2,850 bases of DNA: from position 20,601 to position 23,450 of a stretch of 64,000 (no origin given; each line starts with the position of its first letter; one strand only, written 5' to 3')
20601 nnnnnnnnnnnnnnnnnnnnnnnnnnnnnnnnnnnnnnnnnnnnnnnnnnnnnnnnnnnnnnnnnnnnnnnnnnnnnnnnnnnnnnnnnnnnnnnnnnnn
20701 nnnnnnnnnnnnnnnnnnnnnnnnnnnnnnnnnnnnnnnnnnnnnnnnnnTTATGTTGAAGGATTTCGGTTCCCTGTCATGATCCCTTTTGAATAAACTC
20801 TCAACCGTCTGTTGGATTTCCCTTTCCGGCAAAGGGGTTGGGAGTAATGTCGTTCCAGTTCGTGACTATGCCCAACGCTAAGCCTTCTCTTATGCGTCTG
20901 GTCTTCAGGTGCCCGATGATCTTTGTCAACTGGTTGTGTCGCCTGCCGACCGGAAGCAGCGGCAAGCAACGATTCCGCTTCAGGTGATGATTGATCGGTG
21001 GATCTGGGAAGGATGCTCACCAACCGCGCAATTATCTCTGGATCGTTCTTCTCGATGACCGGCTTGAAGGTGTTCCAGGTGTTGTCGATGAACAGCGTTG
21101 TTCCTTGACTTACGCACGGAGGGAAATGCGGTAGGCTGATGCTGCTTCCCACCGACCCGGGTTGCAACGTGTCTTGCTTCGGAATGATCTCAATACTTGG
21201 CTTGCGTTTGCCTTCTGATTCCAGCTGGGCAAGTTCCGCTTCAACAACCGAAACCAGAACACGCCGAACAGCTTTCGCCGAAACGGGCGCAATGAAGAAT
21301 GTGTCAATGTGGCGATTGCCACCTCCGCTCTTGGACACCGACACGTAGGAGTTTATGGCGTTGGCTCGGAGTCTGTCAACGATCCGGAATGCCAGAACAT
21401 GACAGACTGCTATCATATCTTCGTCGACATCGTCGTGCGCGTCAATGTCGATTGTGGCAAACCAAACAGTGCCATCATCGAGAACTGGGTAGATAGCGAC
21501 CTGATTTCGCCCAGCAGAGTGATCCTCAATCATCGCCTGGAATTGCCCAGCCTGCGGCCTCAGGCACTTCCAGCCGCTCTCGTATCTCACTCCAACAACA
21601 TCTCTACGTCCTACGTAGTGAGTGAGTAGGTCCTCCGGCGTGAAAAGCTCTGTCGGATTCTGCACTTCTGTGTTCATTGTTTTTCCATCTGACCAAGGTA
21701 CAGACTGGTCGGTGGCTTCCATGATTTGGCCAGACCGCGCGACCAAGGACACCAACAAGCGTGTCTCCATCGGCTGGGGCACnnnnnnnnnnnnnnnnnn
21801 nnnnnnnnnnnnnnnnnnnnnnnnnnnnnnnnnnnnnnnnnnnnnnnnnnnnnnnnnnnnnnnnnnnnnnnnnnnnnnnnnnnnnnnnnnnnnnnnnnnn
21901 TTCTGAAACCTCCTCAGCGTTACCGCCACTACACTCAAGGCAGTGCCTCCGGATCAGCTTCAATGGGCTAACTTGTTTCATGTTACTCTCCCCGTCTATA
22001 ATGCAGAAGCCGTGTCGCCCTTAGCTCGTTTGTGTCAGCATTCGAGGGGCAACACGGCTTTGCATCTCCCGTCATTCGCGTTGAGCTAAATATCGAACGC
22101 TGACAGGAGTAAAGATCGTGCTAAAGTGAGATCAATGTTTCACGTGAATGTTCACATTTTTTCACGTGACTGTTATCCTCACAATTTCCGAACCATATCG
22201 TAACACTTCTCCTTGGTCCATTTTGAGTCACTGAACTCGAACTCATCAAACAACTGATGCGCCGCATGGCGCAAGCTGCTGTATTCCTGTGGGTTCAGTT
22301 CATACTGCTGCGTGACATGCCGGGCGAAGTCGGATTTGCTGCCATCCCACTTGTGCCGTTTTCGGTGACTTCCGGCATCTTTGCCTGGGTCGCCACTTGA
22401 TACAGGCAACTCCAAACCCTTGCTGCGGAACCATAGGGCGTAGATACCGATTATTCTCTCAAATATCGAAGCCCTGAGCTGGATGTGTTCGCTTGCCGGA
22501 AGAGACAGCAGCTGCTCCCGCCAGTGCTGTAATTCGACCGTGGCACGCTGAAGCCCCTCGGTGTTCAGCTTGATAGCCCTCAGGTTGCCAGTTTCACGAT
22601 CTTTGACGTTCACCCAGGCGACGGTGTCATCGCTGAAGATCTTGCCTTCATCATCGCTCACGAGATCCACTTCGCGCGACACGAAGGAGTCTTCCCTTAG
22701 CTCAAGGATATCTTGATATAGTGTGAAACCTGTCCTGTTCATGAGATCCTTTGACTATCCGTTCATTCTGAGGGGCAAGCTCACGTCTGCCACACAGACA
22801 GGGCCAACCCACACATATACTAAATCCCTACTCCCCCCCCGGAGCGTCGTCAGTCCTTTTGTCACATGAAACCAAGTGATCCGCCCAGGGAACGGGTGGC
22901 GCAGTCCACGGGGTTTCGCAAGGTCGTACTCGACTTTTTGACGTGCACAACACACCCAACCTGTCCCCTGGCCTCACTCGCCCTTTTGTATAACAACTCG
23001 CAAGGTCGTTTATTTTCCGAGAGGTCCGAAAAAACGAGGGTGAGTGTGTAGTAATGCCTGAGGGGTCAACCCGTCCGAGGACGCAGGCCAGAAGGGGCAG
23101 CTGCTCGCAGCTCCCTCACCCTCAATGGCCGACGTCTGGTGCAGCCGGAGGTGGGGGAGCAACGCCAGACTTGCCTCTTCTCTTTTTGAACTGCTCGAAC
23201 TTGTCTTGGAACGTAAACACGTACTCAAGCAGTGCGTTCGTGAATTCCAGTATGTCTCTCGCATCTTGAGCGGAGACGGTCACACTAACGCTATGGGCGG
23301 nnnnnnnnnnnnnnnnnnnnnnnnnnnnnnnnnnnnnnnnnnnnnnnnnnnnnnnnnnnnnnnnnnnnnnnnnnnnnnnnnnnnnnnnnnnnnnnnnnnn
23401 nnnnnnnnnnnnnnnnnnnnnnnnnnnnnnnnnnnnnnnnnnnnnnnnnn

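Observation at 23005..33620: ~95-bp direct repeats bracket the 10.5 kb defence-gene cluster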

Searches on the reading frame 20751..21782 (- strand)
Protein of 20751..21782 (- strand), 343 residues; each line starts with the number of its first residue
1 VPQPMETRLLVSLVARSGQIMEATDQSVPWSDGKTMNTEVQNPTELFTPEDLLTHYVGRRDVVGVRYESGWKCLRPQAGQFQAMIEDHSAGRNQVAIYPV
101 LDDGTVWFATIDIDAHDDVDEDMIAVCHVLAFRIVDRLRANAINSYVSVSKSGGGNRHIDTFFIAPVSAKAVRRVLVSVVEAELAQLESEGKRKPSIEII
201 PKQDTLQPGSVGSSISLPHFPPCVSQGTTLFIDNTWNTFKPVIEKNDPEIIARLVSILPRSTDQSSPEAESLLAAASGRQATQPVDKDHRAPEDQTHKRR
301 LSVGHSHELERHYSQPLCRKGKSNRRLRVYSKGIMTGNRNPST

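Call 10: search_protein_families(library=pfam, proteins=[window:20751-21782:-], max_evalue=0.01)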
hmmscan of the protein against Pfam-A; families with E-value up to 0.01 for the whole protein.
window:20751-21782:- (343 aa): 1 family
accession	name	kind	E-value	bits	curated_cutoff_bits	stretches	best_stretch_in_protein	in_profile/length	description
PF22548.2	AEP-TOTE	-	1.2e-21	77.8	27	1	83-240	64-210/230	TOTE conflict system, Archaeo-Eukaryotic Primase domain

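Call 59: find_related_loci(query=window:20751-21782:-, collection=viral_contigs, flank=10000)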
Query window:20751-21782:- (343 aa) in viral_contigs; peptide patterns used: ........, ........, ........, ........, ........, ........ (x = any residue, [..] = any of these).
5 stretches matched a pattern, but none encodes a relative of the query by tblastn (E <= 1e-3).

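Call 61: find_homologous_proteins(query=window:20751-21782:-, max_evalue=0.00001)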
Query window:20751-21782:- (343 aa): 1 proteins with E <= 0.00001 among 4535 candidates.
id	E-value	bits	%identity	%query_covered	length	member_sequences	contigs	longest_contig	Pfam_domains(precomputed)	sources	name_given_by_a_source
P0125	2.7e-204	696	100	90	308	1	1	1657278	PF22548.3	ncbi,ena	-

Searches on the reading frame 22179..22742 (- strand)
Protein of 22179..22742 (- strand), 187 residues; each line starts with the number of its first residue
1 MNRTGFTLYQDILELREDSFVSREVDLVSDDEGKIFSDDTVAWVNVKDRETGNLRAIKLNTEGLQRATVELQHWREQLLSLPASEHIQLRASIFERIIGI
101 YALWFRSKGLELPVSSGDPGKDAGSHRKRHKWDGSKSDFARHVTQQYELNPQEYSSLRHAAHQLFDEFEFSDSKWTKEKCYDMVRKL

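Call 10: search_protein_families(library=pfam, proteins=[window:22179-22742:-], max_evalue=0.01)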
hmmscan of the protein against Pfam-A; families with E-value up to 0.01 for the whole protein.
window:22179-22742:- (187 aa): 0 families

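Call 18: find_encoding_contigs(protein=window:22179-22742:-, flank=10000, max_places=10)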
Protein window:22179-22742:- (187 aa): 1 contig read that carries it; 1 place shown.
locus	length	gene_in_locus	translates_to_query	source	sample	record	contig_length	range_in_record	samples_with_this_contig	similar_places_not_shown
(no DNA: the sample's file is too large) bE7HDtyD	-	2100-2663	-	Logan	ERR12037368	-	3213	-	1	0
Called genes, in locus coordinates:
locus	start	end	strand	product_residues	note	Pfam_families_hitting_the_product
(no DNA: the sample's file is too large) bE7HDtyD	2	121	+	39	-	?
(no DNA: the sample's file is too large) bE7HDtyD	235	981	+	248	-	-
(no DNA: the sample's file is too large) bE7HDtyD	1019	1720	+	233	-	PF13643:DUF4145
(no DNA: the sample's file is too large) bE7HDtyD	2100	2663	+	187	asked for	-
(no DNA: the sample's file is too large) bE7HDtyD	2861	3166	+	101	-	-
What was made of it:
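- Checked: The copy 1 junction (HNH-like gene, DUF4145, repeat, 187-aa ORF) is reproduced in an independent Logan assembly of run ERR12037368 (call 18), so it is not an assembly artefact.
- Tried and rejected: An independent Logan contig spans the copy 1 junction (call 18), and the longest exact match between the copies is only 22 nt.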

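Call 32: find_homologous_proteins(query=window:22179-22742:-, max_evalue=0.001)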
Query window:22179-22742:- (187 aa): 1 proteins with E <= 0.001 among 29 candidates.
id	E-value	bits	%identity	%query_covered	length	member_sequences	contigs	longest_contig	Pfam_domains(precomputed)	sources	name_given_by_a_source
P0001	1.3e-121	421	100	100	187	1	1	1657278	-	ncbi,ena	-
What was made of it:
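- On attL/attR of a site-specifically integrated element: The flanking genes have no homologues (calls 32, 61).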

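Call 34: find_encoding_contigs(protein=P0004, flank=1000, max_places=4)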
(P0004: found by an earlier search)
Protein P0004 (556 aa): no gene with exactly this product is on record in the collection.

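Call 35: find_encoding_contigs(protein=P0003, flank=5000, max_places=4)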
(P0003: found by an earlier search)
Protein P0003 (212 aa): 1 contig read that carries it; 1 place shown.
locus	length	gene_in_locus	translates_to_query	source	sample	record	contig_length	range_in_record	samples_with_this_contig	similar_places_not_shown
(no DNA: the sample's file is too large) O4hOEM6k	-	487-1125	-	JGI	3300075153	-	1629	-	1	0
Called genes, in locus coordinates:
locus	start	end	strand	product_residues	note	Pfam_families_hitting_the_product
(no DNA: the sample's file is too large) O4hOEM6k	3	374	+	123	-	?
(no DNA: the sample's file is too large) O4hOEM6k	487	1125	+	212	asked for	-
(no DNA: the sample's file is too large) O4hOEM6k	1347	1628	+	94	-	?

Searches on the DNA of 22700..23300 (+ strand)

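Call 37: search_rna_families(source=window, start=22700, end=23300, threshold=evalue, max_evalue=10)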
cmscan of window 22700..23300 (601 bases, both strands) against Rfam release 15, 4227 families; matches with E-value up to 10: 1.
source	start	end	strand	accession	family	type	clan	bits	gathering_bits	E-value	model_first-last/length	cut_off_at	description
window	23088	23190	+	RF02038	SPRY4-IT1_1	Gene; lncRNA;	-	19.2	50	0.22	1-91/91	no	SPRY4-IT1 conserved region 1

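Call 51: search_dna_similar(query=window:22990-23130:+, collection=plasmids, mode=distant, max_evalue=1)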
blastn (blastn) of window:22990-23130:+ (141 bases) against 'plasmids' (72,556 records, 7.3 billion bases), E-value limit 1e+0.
No match.

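Call 82: build_rna_model(alignment_id=A3)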
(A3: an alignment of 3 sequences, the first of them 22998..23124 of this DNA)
Model R1 built from alignment A3 (3 sequences, 144 columns); structure: RNAalifold consensus.
model positions 137; base pairs 14; branch points 1; effective number of sequences 1.88; information 0.59 bits per position. Calibrated on 0.2 Mb of random sequence (short: E-values are rough).
structure used (alignment columns):
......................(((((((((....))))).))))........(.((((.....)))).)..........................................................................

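Call 83: search_with_rna_model(model_id=R1, source=window, filters=off, max_evalue=10)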
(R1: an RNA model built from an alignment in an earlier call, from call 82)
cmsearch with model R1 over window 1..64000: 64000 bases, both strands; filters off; matches with E-value up to 10: 12.
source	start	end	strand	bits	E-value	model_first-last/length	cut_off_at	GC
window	22998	23124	-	141.3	1.8e-32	1-137/137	no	0.58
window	33518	33650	-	138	1.1e-31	1-137/137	no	0.57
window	36250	36375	-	110.1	7e-25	1-137/137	no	0.56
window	18563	18611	-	9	3.2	1-137/137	no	0.49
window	48886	48917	+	8.5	4.2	1-137/137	no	0.47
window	39533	39566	-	8.4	4.6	1-137/137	no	0.44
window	49359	49408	+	8.2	5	1-137/137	no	0.6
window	49779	49844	-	7.8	6.1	1-137/137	no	0.48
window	20360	20419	+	7.8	6.3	1-137/137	no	0.5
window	51116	51198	+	7.6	7.2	1-137/137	no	0.46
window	62153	62207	+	7.1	9.5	1-137/137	no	0.53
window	20851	20893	+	7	9.8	1-137/137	no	0.49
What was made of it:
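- Tried and rejected: Further copies in the window with a covariance model, filters off: none (call 83).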

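Call 84: search_with_rna_model(model_id=R1, sources=[L003, L004, L005, L006, L007, L008, L009, L010, L011, L012, L013, L014, L015, L016, L017, L018, L019, L020, L021, L022, L023, L024, L025, L026, L027, L028, L029, L030, L031, L032, L033, L034, L035, L036, L037, L038, L039, L040, L041, L042, L043, L044, L045, L046, L047, L048, L049, L050, L051, L052, L053, L054, L055, L056, L057, L058, L059, L060, L061, L062, L063, L064, L065, L066, L067, L068, L069, L070, L071, L072, L073, L074, L075, L076, L077, L078, L079, L080, L081, L082, L083, L084, L085, L086], max_evalue=1)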
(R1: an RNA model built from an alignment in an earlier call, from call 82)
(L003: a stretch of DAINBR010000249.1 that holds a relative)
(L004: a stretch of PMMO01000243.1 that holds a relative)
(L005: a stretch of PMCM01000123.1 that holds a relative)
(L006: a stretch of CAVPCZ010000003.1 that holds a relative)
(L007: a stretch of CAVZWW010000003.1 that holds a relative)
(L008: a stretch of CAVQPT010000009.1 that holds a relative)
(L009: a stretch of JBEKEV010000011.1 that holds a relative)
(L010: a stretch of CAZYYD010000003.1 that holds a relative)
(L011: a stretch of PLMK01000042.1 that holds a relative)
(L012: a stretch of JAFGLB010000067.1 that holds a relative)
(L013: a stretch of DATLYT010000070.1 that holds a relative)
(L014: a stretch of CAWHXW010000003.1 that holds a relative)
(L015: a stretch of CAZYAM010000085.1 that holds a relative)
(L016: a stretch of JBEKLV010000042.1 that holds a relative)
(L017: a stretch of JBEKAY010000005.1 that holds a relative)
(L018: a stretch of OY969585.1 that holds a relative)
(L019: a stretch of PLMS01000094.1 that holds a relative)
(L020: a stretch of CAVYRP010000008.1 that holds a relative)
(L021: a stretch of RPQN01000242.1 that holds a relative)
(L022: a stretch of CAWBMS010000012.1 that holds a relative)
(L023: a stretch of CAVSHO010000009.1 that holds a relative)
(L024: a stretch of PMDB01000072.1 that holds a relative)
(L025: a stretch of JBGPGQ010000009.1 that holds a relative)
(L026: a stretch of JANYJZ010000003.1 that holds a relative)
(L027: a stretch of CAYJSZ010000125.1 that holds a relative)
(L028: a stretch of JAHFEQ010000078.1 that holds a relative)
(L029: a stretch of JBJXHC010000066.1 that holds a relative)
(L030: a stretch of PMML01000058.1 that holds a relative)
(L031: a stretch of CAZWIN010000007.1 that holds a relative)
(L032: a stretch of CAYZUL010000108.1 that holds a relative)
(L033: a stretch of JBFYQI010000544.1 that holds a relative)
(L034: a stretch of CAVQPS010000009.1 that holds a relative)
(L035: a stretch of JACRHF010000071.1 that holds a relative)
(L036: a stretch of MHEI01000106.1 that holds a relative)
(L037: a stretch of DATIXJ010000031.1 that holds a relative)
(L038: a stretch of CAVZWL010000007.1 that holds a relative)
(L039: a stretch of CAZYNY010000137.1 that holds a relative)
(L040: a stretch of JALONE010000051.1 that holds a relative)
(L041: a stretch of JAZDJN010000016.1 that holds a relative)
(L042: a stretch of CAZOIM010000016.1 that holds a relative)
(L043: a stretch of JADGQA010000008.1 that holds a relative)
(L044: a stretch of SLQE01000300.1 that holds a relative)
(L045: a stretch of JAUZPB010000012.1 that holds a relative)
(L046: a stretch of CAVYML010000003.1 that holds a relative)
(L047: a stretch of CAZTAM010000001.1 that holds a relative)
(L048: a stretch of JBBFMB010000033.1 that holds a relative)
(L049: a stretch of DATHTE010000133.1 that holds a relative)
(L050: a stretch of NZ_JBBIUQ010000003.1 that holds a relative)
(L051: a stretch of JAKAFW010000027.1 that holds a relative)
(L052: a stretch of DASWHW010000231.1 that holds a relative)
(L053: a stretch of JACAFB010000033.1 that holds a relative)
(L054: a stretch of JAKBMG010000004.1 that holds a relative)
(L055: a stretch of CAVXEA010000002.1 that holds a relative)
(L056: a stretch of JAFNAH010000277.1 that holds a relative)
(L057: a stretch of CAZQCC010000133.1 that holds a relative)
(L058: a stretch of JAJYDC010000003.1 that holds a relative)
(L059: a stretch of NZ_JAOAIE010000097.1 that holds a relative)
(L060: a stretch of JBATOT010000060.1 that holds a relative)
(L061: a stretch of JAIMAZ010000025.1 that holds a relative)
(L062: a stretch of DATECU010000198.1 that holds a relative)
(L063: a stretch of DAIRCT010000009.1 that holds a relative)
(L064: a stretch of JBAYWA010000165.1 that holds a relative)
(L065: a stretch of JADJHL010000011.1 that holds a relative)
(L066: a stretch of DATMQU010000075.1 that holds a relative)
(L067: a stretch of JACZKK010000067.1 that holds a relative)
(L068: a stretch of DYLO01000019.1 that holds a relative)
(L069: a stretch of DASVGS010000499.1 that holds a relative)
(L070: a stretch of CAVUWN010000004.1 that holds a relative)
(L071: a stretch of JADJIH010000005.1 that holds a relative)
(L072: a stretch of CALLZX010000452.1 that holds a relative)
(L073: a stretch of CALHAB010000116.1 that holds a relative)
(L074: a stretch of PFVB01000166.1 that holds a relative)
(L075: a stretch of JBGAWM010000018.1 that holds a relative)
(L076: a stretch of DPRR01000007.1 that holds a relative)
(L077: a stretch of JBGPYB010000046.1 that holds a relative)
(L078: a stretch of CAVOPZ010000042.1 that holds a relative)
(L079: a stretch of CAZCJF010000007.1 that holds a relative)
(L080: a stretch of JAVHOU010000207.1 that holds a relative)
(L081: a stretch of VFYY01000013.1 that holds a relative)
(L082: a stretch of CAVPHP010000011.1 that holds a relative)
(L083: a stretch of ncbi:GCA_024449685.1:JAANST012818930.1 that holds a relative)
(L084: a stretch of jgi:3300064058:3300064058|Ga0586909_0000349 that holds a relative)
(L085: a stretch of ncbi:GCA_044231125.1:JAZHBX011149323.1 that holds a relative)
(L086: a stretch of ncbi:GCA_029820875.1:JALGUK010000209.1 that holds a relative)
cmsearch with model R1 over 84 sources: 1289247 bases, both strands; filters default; matches with E-value up to 1: 0.
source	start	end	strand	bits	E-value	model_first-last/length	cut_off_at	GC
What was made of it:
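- None was found in 1.29 Mb of related genomes (call 84).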
